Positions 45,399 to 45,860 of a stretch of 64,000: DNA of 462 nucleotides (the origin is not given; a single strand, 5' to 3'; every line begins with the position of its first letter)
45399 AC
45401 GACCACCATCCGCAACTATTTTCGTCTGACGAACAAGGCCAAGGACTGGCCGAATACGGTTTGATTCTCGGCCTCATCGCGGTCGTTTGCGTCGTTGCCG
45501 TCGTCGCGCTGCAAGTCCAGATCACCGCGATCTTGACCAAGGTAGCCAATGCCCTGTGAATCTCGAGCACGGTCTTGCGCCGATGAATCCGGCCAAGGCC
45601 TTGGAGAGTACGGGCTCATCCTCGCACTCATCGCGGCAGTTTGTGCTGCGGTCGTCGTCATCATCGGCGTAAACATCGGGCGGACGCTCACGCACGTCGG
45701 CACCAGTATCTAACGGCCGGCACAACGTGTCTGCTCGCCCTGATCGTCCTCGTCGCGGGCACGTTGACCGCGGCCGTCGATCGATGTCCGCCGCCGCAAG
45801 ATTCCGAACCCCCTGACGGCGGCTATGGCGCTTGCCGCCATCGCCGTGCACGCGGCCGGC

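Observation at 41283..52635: Complete Tad/Flp pilus locus with an atypical gene complement, split into two divergent, translationally coupled operons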

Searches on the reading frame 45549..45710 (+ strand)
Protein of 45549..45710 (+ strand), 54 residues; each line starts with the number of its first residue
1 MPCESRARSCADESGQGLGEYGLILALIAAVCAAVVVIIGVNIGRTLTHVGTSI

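Call 26: search_protein_families(library=pfam, max_evalue=0.01, proteins=[window:45549-45710:+])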
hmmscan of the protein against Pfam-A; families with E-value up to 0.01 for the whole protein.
seq(54 aa): 1 family
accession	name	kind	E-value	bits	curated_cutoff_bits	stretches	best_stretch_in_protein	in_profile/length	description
PF04964.19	Flp_Fap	-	0.00028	21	32.2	1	10-53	2-45/46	Flp/Fap pilin component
